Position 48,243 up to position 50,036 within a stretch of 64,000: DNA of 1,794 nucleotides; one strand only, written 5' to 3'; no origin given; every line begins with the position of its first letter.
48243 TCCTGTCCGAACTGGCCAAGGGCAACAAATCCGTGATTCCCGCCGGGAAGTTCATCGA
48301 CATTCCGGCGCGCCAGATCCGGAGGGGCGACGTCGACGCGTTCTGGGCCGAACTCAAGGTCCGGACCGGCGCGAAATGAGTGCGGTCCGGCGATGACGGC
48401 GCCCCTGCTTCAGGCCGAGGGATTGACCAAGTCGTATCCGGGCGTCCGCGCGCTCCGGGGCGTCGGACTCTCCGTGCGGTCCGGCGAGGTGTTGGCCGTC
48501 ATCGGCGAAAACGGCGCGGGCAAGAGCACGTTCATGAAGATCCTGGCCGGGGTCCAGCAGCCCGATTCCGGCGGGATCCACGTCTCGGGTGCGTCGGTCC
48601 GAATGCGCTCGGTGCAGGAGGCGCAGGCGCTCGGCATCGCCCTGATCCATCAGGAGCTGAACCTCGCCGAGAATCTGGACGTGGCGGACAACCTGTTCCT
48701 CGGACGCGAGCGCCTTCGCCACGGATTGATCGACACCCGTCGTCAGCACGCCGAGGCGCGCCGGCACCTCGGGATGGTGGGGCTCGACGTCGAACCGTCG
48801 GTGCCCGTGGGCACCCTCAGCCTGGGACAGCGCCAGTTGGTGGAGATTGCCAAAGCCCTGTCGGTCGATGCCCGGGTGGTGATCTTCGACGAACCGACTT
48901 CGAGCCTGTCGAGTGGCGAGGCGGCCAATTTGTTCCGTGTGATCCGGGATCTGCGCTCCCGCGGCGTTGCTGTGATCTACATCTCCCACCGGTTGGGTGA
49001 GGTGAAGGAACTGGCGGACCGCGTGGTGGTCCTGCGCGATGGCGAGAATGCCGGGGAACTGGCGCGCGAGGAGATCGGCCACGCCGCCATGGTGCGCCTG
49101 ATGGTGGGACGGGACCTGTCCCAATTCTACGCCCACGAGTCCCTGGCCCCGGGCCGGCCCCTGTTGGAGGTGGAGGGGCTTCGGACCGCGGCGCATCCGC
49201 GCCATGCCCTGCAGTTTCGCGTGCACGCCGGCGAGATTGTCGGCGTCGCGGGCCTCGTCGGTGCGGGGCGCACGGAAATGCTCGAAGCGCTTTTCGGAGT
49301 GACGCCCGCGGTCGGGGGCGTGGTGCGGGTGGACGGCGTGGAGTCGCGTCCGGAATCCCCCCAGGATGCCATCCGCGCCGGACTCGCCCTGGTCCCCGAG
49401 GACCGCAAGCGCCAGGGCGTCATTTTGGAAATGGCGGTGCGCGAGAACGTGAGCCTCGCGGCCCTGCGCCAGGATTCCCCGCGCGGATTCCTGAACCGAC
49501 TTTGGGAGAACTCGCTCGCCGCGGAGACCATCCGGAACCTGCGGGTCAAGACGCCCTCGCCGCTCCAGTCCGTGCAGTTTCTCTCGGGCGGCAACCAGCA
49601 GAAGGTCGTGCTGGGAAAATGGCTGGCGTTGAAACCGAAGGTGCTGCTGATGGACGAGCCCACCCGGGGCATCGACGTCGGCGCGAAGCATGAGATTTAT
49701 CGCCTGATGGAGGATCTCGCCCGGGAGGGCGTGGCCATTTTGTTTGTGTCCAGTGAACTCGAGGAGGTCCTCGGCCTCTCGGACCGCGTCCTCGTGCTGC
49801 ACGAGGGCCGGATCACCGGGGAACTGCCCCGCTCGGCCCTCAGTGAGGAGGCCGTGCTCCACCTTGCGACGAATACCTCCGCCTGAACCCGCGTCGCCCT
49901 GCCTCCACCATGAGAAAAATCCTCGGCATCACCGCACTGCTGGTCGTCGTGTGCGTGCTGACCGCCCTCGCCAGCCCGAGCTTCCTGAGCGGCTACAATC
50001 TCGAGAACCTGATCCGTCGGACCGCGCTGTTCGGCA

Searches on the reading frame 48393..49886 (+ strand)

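Call 76: search_protein_families(library=pfam, proteins=[window:48393-49886:+], max_evalue=0.00001)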
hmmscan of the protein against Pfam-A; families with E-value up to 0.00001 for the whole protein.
window:48393-49886:+ (497 aa): 2 families
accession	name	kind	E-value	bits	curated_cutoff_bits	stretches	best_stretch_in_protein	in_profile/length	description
PF00005.33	ABC_tran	-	1.1e-49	169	25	2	21-170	1-137/137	ABC transporter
PF13304.12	AAA_21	-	1.9e-18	68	27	0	114-199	202-298/304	AAA domain, putative AbiEii toxin, Type IV TA system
